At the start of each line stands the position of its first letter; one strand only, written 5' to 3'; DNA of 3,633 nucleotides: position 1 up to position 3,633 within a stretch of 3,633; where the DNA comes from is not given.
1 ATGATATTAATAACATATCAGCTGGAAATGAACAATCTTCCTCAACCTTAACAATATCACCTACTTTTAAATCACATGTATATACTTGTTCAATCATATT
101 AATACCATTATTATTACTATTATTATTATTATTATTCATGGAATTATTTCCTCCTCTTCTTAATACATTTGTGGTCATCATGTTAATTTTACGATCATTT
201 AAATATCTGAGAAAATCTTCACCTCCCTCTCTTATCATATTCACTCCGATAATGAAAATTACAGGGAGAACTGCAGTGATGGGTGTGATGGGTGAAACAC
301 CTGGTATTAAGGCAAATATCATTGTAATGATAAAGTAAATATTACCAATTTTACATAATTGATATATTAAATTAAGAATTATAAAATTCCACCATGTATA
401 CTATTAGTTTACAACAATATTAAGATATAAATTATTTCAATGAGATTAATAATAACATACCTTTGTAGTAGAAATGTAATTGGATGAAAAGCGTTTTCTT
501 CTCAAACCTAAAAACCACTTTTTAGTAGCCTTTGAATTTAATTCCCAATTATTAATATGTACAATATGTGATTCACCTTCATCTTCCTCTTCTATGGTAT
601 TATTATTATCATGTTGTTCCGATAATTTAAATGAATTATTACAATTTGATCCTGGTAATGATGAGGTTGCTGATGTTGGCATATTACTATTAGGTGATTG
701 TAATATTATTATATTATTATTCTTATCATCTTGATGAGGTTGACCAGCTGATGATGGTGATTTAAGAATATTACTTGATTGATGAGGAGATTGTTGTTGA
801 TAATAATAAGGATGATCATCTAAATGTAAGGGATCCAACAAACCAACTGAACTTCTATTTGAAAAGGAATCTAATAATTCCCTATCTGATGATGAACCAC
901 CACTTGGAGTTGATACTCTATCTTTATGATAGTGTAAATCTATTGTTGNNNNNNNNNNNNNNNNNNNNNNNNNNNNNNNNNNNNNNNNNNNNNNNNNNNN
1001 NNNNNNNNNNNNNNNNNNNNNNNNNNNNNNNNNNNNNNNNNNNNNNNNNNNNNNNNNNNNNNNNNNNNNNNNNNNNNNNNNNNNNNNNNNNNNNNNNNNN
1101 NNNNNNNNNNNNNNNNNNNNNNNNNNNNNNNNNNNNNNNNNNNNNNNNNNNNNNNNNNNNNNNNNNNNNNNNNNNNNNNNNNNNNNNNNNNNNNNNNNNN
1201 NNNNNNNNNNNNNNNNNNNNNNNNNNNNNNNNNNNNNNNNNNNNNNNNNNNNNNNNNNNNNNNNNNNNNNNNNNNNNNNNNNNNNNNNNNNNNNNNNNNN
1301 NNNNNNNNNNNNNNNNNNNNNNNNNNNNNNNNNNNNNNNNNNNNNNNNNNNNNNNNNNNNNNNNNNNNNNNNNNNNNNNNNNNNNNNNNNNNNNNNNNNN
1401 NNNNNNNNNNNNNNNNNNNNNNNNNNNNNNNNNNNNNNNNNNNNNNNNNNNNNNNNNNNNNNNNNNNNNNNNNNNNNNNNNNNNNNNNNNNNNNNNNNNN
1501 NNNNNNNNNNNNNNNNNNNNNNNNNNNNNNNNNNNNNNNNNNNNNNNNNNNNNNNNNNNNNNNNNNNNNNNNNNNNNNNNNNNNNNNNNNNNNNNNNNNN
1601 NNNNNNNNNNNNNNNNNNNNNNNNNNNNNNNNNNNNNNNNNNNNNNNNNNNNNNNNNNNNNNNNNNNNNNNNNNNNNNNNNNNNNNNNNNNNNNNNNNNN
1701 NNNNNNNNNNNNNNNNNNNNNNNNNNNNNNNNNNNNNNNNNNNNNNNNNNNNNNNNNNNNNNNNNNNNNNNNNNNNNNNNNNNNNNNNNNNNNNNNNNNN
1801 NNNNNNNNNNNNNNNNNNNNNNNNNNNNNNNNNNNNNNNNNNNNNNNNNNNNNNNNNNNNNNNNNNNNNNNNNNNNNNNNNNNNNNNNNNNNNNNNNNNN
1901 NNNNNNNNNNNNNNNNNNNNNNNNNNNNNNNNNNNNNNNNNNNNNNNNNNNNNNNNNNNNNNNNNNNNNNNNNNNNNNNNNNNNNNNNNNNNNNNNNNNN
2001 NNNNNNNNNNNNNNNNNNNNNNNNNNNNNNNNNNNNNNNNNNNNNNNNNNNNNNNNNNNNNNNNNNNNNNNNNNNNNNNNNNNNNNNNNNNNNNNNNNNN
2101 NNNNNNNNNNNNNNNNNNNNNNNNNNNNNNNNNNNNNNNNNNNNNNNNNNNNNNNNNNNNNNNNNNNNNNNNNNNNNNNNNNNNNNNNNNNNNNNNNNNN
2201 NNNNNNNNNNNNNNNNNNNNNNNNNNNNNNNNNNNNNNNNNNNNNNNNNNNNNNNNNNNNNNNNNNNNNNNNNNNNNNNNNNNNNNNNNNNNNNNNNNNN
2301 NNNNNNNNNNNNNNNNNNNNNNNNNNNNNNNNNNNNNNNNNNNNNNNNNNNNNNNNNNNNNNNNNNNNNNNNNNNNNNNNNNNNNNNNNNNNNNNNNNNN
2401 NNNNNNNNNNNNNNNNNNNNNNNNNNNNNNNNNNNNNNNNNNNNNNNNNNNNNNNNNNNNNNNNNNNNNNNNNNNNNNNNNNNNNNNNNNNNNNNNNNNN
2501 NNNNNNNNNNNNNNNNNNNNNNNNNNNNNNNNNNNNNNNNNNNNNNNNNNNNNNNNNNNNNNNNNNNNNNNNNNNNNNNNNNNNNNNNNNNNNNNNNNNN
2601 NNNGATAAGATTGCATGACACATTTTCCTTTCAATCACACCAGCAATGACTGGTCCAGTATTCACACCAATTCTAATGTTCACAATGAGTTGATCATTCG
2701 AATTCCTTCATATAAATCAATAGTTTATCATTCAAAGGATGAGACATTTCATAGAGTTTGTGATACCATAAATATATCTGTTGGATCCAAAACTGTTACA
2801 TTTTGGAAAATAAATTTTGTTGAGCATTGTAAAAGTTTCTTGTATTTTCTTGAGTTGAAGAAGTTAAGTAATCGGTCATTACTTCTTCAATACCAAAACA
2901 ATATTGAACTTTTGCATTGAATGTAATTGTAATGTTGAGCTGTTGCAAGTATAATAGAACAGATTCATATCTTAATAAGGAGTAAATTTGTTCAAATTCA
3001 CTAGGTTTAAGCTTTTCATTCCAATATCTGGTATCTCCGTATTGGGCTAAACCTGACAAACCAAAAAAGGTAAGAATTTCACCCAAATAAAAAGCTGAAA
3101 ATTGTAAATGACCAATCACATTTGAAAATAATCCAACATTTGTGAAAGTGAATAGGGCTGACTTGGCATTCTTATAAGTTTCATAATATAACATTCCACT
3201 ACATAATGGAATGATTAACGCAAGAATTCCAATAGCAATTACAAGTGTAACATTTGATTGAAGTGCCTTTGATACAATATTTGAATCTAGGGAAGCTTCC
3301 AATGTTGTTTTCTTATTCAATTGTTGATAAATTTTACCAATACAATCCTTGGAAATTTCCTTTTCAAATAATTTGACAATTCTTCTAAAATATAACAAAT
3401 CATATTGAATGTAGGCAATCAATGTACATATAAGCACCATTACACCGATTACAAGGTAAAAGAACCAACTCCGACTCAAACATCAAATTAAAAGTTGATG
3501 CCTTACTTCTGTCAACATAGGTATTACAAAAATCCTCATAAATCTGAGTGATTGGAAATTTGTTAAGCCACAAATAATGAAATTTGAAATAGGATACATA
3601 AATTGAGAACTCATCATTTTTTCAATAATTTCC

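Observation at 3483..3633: A single in-frame TGA interrupts one continuous minus-strand reading frame (3633 to 2796), and the membrane ORF has no usable 5' ATG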

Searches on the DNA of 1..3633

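Call 51: search_rna_families(source=window, threshold=evalue, max_evalue=1)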
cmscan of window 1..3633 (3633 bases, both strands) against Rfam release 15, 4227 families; matches with E-value up to 1: 0.
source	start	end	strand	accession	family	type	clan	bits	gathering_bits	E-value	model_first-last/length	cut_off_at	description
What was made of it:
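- On TGA recoding (reassignment / selenocysteine / readthrough): No Rfam hit (call 51).
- On Programmed ribosomal frameshifting: No Rfam element (call 51).
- There are no SECIS or frameshift-element matches in Rfam (call 51).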
